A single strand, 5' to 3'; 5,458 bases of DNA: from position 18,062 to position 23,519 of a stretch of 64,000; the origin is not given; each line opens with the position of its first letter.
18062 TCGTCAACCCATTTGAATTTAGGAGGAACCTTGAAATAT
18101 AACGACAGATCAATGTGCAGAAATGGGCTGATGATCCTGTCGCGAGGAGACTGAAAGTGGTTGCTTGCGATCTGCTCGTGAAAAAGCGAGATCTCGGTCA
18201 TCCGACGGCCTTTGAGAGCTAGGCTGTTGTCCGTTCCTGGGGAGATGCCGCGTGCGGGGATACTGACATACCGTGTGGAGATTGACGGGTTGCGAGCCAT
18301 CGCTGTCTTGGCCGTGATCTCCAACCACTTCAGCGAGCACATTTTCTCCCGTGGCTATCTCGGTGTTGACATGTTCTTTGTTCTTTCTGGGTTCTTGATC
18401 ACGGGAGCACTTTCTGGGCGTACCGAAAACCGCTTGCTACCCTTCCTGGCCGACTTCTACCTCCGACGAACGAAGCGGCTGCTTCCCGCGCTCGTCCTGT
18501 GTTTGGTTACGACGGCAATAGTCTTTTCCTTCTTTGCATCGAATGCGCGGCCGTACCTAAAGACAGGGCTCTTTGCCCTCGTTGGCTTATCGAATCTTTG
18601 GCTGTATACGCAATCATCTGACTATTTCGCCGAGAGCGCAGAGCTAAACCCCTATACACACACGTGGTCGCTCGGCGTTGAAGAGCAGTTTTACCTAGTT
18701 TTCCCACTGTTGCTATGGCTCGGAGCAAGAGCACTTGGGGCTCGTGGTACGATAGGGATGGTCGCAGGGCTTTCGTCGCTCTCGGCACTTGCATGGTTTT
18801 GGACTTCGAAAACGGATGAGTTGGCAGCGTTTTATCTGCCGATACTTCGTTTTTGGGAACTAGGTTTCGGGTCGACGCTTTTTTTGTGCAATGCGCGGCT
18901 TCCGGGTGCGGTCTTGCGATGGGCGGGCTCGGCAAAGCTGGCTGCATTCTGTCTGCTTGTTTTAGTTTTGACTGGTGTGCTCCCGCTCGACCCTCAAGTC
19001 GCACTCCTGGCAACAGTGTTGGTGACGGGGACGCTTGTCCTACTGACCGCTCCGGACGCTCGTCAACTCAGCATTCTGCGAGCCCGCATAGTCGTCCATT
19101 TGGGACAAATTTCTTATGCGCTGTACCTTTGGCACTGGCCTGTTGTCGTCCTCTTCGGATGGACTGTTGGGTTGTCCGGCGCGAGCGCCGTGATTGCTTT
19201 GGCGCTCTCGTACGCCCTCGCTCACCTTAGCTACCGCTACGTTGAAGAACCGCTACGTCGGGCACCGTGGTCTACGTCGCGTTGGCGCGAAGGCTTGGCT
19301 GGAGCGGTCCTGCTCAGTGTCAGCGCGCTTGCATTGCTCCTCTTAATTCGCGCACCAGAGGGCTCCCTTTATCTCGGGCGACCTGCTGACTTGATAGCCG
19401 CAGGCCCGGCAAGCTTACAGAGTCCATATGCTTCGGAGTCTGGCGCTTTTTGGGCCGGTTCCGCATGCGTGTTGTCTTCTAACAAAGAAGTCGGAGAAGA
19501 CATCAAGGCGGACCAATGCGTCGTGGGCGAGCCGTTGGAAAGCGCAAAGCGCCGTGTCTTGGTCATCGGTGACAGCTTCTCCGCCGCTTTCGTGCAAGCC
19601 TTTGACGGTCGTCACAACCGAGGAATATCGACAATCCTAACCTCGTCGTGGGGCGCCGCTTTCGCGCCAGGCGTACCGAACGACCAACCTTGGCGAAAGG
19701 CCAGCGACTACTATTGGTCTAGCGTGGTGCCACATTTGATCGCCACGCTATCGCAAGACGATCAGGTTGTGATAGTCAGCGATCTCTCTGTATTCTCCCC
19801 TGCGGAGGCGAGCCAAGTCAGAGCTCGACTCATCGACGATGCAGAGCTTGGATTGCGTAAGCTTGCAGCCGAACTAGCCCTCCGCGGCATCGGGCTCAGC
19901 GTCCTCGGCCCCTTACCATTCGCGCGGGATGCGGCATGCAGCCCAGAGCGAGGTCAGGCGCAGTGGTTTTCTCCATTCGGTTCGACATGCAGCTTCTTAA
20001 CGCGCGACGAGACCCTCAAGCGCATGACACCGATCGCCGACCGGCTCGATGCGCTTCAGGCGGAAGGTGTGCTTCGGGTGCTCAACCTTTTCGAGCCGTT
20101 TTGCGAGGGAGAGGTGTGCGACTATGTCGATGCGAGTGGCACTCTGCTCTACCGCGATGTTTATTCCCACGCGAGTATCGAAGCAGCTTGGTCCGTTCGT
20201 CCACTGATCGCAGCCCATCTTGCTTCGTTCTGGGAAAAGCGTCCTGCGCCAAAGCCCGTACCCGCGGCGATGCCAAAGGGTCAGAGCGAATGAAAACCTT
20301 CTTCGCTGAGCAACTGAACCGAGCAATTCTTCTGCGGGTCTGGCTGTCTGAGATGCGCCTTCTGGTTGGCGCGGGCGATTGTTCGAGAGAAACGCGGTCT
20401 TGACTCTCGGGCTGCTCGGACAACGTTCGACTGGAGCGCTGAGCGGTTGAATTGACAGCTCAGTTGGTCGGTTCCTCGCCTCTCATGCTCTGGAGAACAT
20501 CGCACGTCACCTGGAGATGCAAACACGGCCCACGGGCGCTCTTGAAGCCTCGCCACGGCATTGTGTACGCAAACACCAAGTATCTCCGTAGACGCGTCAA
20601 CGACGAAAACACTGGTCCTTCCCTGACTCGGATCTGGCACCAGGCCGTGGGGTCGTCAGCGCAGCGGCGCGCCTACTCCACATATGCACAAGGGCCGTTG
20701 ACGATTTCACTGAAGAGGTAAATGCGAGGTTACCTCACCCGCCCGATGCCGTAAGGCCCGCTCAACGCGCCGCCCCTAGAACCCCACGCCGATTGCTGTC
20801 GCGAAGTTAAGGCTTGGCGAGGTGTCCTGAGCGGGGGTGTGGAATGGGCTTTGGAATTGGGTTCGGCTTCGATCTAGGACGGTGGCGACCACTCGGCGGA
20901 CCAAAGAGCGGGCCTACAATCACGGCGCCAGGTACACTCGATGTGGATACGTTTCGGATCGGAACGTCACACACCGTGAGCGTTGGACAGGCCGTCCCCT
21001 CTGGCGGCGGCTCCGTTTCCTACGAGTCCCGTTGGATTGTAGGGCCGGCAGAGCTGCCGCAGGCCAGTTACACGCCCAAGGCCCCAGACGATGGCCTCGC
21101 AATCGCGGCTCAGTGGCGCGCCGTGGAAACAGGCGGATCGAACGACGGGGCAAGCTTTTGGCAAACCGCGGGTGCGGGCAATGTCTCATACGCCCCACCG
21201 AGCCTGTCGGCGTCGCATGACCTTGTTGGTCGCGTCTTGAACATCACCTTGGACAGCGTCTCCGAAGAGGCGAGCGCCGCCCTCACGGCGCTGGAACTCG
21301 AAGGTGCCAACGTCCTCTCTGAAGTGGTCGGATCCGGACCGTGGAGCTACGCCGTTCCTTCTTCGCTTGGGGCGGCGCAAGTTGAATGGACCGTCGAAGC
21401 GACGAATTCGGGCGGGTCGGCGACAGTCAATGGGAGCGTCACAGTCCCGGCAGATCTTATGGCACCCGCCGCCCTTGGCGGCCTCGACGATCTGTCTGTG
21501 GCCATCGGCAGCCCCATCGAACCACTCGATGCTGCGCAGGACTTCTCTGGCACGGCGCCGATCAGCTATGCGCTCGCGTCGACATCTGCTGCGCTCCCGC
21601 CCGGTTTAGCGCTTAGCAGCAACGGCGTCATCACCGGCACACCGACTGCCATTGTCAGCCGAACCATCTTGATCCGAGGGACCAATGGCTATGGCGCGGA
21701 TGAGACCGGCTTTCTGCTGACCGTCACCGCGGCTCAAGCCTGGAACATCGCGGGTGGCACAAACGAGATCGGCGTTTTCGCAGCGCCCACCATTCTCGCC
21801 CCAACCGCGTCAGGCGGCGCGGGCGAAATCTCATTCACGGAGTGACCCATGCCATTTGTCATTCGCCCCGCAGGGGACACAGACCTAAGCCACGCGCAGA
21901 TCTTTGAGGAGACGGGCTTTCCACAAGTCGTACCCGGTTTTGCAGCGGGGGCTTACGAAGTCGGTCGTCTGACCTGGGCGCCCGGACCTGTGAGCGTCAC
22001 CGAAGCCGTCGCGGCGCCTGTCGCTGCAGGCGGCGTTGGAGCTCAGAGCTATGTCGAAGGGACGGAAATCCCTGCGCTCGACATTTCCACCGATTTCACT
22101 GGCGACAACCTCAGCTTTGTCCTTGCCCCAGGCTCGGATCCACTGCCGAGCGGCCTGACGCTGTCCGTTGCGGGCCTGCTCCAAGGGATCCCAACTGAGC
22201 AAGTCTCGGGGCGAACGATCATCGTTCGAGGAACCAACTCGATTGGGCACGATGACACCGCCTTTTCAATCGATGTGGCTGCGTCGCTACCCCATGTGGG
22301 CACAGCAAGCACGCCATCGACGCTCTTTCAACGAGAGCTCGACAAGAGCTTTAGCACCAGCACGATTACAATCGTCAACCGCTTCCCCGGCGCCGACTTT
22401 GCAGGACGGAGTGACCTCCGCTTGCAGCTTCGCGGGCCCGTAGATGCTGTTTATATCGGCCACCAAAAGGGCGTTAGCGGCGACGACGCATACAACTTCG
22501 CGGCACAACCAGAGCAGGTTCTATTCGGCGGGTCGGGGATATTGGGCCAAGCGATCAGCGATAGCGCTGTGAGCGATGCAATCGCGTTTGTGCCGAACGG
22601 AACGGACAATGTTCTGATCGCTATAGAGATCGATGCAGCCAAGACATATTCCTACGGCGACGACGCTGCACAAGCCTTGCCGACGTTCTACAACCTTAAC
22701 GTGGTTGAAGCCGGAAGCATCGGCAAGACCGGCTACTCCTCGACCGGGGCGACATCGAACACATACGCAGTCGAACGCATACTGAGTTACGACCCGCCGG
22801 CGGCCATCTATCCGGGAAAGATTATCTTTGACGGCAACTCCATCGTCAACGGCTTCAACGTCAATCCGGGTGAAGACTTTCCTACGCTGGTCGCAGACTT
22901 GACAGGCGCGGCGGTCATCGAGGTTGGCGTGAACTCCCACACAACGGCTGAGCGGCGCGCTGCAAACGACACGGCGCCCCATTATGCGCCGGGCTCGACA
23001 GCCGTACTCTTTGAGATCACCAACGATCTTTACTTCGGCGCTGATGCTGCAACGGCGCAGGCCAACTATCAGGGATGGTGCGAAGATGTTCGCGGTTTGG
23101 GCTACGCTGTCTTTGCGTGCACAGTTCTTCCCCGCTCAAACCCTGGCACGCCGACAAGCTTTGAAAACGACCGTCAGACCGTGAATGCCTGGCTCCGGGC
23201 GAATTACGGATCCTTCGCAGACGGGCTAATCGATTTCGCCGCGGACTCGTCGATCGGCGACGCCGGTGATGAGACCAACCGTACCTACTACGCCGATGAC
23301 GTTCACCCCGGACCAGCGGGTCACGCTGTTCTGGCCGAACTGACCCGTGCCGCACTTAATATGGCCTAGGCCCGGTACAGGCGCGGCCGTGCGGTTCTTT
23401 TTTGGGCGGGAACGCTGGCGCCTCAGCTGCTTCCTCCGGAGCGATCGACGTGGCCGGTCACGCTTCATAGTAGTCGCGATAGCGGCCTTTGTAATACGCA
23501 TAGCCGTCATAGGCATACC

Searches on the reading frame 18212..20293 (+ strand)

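Call 83: search_protein_families(library=pfam, proteins=[window:18212-20293:+], max_evalue=0.00001)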
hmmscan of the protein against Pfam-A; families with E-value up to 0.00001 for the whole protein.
window:18212-20293:+ (693 aa): 2 families
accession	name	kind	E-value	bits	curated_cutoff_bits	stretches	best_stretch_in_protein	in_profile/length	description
PF01757.29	Acyl_transf_3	-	2.7e-27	96.2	31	1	22-334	2-318/326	Acyltransferase domain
PF19040.6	SGNH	-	3.4e-20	73.3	27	1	432-667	11-247/248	SGNH domain (fused to AT3 domains)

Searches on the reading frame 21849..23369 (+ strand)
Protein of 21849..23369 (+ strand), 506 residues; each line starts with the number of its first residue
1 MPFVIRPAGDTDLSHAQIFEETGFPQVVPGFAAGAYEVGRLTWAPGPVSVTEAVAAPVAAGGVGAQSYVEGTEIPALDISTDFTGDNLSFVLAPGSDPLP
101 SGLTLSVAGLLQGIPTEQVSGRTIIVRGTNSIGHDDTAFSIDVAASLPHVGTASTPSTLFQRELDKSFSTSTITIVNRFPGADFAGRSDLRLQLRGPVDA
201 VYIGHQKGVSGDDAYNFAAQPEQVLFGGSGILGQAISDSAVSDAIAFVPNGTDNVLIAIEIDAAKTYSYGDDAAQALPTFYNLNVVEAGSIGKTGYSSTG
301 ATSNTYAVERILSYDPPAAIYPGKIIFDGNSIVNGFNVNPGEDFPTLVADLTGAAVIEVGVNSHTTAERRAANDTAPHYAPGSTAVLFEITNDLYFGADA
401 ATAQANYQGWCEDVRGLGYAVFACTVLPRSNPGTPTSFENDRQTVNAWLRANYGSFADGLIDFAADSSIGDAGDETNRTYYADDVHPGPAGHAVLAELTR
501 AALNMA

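Call 83: search_protein_families(library=pfam, proteins=[window:21849-23369:+], max_evalue=0.00001)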
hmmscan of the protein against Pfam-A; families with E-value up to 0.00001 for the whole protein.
window:21849-23369:+ (506 aa): 2 families
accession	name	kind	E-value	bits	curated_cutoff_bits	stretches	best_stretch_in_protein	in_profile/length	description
PF13472.12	Lipase_GDSL_2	-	1.2e-15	58.9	32.9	1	329-494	3-178/178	GDSL-like Lipase/Acylhydrolase family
PF05345.18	He_PIG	-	4e-07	30.8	24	1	75-143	24-95/96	Putative Ig domain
